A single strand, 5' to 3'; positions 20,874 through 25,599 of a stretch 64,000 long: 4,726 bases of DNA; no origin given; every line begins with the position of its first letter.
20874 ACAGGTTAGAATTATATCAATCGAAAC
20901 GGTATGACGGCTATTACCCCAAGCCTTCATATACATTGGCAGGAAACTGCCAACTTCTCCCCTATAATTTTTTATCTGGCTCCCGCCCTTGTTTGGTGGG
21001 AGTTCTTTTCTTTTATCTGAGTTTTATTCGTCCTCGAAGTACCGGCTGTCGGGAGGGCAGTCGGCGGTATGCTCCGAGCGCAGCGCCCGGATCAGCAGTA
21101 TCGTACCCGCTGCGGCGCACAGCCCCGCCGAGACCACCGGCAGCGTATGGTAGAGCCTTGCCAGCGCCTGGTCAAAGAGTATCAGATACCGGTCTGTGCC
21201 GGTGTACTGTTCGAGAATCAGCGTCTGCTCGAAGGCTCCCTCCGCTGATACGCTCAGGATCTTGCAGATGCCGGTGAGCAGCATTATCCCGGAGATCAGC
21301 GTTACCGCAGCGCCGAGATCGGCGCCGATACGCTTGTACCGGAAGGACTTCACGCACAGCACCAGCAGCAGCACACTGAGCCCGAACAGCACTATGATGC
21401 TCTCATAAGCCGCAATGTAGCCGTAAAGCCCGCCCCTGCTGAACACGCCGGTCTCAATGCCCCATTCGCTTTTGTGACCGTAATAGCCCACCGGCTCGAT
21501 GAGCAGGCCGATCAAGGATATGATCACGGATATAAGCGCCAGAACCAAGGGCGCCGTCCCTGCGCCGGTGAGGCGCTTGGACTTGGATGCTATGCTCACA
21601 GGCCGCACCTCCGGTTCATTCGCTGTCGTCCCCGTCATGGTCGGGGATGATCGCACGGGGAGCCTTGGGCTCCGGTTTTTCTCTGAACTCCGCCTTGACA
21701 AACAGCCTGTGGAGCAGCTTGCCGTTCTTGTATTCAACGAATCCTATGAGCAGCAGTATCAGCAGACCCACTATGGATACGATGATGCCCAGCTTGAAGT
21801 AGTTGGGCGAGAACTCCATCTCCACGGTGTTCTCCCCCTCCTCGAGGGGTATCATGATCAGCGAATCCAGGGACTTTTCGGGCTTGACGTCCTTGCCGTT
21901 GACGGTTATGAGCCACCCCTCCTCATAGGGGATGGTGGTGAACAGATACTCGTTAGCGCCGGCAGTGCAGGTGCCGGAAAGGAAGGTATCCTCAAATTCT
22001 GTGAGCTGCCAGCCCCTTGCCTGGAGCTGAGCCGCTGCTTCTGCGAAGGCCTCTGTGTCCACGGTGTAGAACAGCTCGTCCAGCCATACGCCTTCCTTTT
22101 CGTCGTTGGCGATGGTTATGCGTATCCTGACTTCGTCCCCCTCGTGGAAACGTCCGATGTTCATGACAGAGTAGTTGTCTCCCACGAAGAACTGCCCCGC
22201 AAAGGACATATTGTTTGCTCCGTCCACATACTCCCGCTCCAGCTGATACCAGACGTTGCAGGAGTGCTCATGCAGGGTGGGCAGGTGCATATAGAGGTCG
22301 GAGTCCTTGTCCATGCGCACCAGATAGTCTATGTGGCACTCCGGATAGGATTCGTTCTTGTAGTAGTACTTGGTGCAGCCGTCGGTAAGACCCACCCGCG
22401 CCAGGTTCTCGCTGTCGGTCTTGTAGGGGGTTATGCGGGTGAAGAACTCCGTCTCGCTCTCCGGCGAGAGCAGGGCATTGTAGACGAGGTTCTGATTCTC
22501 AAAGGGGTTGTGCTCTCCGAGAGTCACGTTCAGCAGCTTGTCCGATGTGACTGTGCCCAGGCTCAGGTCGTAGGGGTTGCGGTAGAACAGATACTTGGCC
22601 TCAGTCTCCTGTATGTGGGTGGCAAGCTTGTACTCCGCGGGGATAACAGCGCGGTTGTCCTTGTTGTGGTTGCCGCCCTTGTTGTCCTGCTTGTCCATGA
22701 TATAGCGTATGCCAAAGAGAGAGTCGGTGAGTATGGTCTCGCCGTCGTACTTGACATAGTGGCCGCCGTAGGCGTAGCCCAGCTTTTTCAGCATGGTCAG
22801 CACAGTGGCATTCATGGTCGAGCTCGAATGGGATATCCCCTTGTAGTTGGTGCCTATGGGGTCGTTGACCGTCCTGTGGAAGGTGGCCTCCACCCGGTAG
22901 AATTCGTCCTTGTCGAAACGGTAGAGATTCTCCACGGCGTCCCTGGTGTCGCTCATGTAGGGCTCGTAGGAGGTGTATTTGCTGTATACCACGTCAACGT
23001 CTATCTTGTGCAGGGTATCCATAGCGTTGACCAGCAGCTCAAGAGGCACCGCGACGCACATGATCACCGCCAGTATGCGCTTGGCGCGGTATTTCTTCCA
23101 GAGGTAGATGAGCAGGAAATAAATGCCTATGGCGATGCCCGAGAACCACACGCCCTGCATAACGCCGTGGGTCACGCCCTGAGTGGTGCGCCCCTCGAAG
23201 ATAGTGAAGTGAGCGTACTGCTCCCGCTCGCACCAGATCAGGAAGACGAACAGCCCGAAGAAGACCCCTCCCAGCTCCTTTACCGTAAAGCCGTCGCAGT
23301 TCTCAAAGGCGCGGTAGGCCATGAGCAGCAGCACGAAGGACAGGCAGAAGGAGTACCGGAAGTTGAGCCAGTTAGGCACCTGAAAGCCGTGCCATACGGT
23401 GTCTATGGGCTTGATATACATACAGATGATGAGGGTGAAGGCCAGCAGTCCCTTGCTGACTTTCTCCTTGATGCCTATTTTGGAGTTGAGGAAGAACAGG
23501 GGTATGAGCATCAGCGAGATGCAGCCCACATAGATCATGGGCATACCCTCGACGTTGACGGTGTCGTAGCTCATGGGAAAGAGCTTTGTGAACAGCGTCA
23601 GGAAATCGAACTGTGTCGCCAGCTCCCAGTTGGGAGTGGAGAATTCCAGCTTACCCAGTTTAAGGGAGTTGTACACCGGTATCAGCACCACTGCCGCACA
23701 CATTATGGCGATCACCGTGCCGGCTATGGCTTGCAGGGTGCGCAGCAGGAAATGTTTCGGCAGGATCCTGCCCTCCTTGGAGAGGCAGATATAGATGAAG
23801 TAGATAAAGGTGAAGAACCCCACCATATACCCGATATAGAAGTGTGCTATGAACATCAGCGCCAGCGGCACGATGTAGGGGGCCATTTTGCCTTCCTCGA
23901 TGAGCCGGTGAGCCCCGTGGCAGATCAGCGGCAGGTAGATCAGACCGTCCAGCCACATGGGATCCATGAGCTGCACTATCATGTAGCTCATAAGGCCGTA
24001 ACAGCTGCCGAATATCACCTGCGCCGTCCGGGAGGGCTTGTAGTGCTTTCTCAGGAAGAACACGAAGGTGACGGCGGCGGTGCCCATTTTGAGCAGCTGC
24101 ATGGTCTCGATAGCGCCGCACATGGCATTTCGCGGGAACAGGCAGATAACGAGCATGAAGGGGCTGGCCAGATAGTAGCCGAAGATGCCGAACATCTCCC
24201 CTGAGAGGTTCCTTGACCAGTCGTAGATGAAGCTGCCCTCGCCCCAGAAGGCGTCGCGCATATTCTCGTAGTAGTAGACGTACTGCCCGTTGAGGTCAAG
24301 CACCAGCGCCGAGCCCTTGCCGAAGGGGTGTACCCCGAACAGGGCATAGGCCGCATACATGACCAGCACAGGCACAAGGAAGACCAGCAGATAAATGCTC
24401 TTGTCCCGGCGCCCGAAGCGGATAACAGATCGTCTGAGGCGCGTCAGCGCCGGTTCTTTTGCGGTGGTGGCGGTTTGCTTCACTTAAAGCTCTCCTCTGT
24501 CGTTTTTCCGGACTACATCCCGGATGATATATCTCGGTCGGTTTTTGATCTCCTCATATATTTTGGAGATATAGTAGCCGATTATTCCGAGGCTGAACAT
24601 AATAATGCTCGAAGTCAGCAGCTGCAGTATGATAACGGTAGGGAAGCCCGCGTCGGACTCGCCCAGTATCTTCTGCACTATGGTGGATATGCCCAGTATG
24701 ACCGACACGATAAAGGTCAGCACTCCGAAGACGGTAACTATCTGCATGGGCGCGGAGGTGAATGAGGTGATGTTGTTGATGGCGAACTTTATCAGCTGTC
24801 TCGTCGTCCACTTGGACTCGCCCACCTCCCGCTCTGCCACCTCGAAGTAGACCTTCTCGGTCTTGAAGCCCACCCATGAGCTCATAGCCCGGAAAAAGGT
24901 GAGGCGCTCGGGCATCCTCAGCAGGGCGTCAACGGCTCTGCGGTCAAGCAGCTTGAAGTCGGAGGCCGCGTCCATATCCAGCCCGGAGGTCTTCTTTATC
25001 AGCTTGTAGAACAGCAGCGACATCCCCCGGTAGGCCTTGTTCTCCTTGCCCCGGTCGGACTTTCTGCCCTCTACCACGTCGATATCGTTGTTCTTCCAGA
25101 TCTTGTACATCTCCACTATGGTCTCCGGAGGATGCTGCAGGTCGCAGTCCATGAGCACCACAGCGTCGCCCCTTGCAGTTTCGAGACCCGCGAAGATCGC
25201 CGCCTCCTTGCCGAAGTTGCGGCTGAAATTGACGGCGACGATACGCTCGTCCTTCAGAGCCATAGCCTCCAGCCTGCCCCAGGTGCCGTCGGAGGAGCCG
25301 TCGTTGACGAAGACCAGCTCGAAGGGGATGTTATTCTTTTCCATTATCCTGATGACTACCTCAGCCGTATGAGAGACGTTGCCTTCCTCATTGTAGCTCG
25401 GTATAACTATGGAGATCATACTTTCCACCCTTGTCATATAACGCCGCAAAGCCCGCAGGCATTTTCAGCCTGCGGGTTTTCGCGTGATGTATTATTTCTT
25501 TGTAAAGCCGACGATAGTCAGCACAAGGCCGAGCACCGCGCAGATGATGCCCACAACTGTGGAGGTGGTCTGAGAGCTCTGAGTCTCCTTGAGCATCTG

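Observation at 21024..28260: Seven-gene envelope operon: LiaI-like membrane proteins, PspA, a bitopic protein, GT2 (CsbB-like), YfhO and a membrane protein, behind a perfect promoter and divergent from a Bce-like TCS/ABC module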

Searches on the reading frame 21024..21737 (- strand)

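Call 3: search_protein_families(library=pfam, proteins=[window:21024-21737:-], max_evalue=0.01)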
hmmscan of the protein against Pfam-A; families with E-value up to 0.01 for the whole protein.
window:21024-21737:- (237 aa): 0 families

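Call 9: search_protein_families(library=ncbifam, proteins=[window:21024-21737:-], max_evalue=0.01)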
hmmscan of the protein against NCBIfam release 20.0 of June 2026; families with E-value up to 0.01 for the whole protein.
window:21024-21737:- (237 aa): 0 families

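Call 36: search_protein_families(library=pfam, proteins=[window:21024-21599:-], max_evalue=10)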
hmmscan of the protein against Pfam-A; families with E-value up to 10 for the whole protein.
window:21024-21599:- (191 aa): 1 family
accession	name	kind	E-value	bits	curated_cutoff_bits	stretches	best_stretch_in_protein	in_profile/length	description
PF13273.12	DUF4064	-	2.5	8.8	32.1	0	15-33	3-21/102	Protein of unknown function (DUF4064)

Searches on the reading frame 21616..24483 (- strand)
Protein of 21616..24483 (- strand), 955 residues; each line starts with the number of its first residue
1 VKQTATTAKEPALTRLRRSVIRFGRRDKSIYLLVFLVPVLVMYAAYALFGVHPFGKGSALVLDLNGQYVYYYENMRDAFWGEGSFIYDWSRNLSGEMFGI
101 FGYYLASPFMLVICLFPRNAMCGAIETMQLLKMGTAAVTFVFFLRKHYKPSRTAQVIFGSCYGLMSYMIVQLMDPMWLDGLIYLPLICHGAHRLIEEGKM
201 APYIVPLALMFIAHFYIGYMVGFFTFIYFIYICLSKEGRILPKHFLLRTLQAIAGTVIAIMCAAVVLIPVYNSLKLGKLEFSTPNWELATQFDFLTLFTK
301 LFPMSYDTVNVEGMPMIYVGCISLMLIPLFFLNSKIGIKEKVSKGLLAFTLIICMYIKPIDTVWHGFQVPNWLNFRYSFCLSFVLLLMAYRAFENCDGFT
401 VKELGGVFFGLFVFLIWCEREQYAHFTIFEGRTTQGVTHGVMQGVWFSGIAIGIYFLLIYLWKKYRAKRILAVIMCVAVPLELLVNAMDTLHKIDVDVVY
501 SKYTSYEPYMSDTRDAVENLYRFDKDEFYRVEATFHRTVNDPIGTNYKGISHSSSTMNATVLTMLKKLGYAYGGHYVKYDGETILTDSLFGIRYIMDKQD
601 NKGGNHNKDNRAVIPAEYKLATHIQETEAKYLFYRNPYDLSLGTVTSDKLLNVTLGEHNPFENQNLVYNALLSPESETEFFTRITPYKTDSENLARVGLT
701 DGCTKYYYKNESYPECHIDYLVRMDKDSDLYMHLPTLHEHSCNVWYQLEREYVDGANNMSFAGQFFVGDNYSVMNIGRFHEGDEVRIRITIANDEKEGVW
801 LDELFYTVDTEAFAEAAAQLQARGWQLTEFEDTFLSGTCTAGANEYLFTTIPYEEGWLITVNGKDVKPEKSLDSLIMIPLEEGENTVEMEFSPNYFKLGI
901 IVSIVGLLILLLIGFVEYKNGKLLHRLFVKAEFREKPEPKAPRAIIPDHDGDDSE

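Call 3: search_protein_families(library=pfam, proteins=[window:21616-24483:-], max_evalue=0.01)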
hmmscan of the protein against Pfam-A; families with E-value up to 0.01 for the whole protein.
window:21616-24483:- (955 aa): 1 family
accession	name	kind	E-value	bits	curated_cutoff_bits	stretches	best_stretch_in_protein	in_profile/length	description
PF09586.16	YfhO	-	3.2e-187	625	28.5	1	35-903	2-835/835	Bacterial membrane protein YfhO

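Call 9: search_protein_families(library=ncbifam, proteins=[window:21616-24483:-], max_evalue=0.01)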
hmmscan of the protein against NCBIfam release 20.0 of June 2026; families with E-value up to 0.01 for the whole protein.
window:21616-24483:- (955 aa): 2 families
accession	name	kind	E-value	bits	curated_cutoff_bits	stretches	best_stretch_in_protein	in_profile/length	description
NF047590.1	GlcsyltransPgfM2Strep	equivalog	1e-102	344.9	1500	1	27-913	22-876/884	glycosyltransferase PgfM2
NF047589.1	GlcsyltransPgfM1Strep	equivalog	1.8e-102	344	1400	2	26-425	8-422/955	glycosyltransferase PgfM1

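Call 33: search_solved_structures(query=window:21616-24483:-, max_evalue=0.01)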
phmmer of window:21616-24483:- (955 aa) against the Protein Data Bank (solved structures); distinct sequences matched with E-value up to 0.01: 0.

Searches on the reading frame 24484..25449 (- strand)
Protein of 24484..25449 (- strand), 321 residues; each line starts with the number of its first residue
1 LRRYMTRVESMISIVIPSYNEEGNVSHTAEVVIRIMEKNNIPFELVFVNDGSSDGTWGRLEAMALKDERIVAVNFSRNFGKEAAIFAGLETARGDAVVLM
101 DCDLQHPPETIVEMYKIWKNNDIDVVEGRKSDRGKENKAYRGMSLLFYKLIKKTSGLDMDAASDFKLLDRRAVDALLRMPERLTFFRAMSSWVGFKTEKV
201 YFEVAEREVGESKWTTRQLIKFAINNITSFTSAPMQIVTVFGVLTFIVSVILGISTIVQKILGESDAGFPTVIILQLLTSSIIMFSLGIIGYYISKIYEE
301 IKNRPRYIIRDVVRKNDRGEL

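Call 3: search_protein_families(library=pfam, proteins=[window:24484-25449:-], max_evalue=0.01)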
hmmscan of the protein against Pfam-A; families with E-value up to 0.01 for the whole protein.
window:24484-25449:- (321 aa): 3 families
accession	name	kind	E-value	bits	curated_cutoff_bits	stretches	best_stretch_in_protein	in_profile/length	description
PF00535.33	Glycos_transf_2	-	1.2e-26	94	23.3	1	13-175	1-166/168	Glycosyl transferase family 2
PF13641.12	Glyco_tranf_2_3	-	8.1e-09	36.3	27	1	12-131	3-124/230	Glycosyltransferase like family 2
PF10111.15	Glyco_tranf_2_2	-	2.5e-06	27.6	27.3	1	13-120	1-108/276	Glycosyltransferase like family 2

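Call 9: search_protein_families(library=ncbifam, proteins=[window:24484-25449:-], max_evalue=0.01)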
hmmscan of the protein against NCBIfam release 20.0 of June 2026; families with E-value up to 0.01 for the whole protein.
window:24484-25449:- (321 aa): 20 families
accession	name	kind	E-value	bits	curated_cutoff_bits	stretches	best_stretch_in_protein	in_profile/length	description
NF047588.1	GlcsyltransPgfSStrep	equivalog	8.6e-74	248.5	500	1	12-311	3-304/308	glycosyltransferase PgfS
NF007986.1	PRK10714.1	equivalog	3.7e-49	167.5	529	1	11-316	7-315/316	undecaprenyl-phosphate 4-deoxy-4-formamido-L-arabinose transferase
TIGR03937.1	PgaC_IcaA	equivalog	5.3e-18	65.2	422.3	1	9-108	44-140/407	poly-beta-1,6-N-acetyl-D-glucosamine synthase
NF047683.1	TeichurnBiosyTuaG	equivalog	9.6e-14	51.6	400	1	5-118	1-111/252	teichuronic acid biosynthesis protein TuaG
NF041875.1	EPS_EpsD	equivalog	3.2e-13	49.8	370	1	12-129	1-115/325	exopolysaccharide biosynthesis glycosyltransferase EpsD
NF010496.0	PRK13915.1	equivalog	4.6e-11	42.3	262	1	8-113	29-136/307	glucosyl-3-phosphoglycerate synthase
NF007482.0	PRK10073.1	equivalog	2.3e-10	40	423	1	8-127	4-119/334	glycosyltransferase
NF058614.1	PPMAGASynPpgS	equivalog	5.1e-10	39.1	370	1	14-139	4-122/226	polyprenyl-phospho-N-acetylgalactosaminyl synthase PpgS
TIGR04283.1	glyco_like_mftF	equivalog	8.4e-08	32.1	182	1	12-118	1-97/221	TIGR04283 family arsenosugar biosynthesis glycosyltransferase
TIGR04242.1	nodulat_NodC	equivalog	1e-06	28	550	1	10-129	48-167/395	chitooligosaccharide synthase NodC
TIGR03965.1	mycofact_glyco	equivalog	7e-06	25.2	280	1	10-109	74-170/467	mycofactocin biosynthesis glycosyltransferase MftF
NF041394.1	GtaseAglG_Halo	equivalog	1.2e-05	24.8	440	1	12-131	3-120/304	glucosyl-dolichyl phosphate glucuronosyltransferase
NF038299.1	EPS_HpsN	equivalog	2e-05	23.8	425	1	11-139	2-128/317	hormogonium polysaccharide biosynthesis glycosyltransferase HpsN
TIGR03111.1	glyc2_xrt_Gpos1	hypoth_equivalog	0.00031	19.7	363.95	1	11-131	50-170/439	TIGR03111 family XrtG-associated glycosyltransferase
NF041391.1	DPhHxTase_Halo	equivalog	0.00058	18.9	375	1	18-136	3-110/213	dolichyl-phosphate hexose transferase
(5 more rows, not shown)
